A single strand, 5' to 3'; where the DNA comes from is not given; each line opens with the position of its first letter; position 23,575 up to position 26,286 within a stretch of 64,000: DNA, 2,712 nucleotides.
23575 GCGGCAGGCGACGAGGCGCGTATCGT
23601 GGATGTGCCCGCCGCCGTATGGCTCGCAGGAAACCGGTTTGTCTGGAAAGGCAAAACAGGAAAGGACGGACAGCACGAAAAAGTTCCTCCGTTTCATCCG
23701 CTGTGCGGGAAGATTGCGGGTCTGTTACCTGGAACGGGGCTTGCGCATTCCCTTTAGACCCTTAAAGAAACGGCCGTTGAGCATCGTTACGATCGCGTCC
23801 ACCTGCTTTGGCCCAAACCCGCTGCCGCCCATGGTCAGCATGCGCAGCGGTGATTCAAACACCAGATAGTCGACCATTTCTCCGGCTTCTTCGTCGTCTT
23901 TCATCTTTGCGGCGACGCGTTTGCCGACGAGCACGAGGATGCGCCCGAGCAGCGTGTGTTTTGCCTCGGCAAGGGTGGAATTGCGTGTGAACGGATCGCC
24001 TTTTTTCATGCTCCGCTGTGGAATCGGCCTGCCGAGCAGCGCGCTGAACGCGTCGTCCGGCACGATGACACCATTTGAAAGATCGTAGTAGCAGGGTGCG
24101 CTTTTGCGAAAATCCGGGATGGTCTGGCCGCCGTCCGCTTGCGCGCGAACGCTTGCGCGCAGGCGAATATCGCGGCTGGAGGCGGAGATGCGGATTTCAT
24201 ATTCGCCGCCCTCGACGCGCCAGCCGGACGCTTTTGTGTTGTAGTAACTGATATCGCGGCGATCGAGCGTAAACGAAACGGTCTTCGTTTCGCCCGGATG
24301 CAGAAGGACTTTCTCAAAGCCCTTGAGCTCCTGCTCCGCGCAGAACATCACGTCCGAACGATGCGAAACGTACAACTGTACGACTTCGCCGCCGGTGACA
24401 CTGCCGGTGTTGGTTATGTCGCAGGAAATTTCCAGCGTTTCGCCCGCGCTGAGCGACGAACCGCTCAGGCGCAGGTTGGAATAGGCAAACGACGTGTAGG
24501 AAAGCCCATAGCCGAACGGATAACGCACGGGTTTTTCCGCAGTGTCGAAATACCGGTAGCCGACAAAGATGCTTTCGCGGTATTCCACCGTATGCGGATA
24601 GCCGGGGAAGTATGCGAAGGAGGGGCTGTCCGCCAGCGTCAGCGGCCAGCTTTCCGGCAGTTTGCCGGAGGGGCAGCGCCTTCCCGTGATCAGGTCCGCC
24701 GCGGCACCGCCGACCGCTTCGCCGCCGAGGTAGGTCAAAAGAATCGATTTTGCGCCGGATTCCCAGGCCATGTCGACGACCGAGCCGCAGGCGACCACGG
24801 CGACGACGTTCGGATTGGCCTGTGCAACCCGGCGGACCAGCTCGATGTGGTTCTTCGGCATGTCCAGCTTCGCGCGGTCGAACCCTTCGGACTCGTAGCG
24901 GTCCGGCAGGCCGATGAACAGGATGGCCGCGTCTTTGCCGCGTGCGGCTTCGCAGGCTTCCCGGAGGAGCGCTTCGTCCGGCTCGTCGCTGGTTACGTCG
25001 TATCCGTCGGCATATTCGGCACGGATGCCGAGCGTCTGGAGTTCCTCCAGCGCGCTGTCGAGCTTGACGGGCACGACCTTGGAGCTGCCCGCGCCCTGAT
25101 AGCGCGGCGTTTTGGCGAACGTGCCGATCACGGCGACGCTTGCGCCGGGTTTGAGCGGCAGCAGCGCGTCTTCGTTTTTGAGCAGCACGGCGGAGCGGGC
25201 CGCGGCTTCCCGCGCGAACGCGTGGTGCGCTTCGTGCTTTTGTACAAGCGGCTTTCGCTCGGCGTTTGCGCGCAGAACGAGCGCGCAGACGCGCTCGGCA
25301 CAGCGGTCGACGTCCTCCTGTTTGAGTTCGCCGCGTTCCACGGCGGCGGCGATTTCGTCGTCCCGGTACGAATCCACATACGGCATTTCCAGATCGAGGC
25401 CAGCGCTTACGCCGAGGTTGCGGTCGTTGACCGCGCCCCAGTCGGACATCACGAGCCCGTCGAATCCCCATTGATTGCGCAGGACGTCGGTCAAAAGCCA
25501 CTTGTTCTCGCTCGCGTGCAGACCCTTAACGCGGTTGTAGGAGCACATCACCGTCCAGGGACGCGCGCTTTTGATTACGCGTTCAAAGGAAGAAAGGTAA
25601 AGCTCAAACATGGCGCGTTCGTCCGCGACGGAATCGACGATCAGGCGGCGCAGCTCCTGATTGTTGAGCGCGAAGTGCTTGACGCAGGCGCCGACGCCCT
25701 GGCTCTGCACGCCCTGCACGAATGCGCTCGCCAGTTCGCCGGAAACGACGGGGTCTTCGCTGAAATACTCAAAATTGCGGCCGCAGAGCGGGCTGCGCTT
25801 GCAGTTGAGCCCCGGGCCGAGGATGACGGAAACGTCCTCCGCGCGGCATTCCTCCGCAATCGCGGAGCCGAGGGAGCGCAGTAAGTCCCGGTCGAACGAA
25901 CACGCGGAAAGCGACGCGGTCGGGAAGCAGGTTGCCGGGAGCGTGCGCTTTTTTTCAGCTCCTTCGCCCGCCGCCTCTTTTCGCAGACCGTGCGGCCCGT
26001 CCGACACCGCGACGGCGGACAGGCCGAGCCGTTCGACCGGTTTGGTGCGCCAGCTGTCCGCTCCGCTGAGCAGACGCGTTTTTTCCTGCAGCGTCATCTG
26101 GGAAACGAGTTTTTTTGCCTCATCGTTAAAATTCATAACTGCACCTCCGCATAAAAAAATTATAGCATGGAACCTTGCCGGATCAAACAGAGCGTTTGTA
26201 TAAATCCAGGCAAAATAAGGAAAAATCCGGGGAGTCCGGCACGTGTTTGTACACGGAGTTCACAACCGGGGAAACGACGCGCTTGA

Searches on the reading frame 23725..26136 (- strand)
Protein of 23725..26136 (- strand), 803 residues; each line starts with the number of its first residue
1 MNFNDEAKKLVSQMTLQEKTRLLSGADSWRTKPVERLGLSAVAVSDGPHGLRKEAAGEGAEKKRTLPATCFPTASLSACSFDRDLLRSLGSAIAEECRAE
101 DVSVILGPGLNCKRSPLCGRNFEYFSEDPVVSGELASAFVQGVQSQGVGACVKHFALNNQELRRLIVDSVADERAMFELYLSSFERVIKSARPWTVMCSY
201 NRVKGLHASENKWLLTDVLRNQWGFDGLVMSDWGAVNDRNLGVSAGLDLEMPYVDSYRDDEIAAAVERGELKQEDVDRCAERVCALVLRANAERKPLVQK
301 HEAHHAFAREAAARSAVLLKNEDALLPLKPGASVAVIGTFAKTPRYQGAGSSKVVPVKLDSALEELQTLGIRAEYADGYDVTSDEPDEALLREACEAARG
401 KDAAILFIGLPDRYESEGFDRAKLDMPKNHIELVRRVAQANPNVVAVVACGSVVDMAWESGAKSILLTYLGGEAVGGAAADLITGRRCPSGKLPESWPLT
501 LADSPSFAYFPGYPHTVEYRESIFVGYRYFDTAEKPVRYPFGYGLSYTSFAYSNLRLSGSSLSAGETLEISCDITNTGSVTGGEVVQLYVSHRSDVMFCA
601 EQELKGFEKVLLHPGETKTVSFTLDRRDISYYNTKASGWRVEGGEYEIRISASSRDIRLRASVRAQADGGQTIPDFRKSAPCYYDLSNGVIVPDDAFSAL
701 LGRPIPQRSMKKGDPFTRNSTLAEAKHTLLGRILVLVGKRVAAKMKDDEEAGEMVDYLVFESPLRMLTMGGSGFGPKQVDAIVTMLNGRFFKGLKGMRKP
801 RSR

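Call 5: search_protein_families(library=pfam, proteins=[window:23725-26136:-], max_evalue=0.01)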
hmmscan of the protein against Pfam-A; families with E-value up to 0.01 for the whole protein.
window:23725-26136:- (803 aa): 3 families
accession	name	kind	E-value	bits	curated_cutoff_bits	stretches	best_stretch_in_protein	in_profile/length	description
PF01915.27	Glyco_hydro_3_C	-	3.7e-46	158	31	1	317-547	2-200/200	Glycosyl hydrolase family 3 C-terminal domain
PF00933.27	Glyco_hydro_3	-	3.8e-35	122.3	27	1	64-285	78-315/316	Glycosyl hydrolase family 3 N terminal domain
PF14310.12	Fn3-like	-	3.5e-24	85.1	25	1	584-654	1-71/71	Fibronectin type III-like domain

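Call 10: find_encoding_contigs(protein=window:23725-26136:-, flank=10000, max_places=6)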
Protein window:23725-26136:- (803 aa): 10 contigs read that carry it; 6 places shown.
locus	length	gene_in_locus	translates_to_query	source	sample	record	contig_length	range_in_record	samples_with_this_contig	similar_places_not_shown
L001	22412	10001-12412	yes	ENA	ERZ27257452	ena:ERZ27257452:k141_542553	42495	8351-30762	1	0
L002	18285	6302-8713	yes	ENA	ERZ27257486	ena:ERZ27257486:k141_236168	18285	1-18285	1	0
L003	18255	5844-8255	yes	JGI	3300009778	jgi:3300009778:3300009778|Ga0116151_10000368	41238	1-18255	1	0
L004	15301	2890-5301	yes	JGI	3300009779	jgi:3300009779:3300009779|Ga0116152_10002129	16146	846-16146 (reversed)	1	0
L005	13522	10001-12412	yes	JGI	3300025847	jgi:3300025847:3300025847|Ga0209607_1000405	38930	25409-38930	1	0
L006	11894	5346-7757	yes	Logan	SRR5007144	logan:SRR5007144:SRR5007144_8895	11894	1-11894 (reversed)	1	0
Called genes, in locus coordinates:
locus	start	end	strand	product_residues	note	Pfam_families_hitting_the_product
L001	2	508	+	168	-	-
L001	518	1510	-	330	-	PF10340:Say1_Mug180, PF07859:Abhydrolase_3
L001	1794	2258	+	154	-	-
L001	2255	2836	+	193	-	-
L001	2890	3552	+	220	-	-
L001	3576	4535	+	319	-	PF01625:PMSR, PF01641:SelR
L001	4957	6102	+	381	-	PF00266:Aminotran_5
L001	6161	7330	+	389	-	PF22025:ThiI_fer, PF02926:THUMP, PF02568:ThiI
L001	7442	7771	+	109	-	-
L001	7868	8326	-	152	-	PF05168:HEPN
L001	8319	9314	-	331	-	PF13487:HD_5, PF01966:HD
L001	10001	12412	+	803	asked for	PF00933:Glyco_hydro_3, PF01915:Glyco_hydro_3_C, PF14310:Fn3-like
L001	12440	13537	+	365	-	PF01636:APH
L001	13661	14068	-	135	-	-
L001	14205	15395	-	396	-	PF00155:Aminotran_1_2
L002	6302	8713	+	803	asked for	PF00933:Glyco_hydro_3, PF01915:Glyco_hydro_3_C, PF14310:Fn3-like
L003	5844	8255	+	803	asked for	PF00933:Glyco_hydro_3, PF01915:Glyco_hydro_3_C, PF14310:Fn3-like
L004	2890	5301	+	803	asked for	PF00933:Glyco_hydro_3, PF01915:Glyco_hydro_3_C, PF14310:Fn3-like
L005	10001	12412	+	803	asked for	PF00933:Glyco_hydro_3, PF01915:Glyco_hydro_3_C, PF14310:Fn3-like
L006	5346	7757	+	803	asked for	PF00933:Glyco_hydro_3, PF01915:Glyco_hydro_3_C, PF14310:Fn3-like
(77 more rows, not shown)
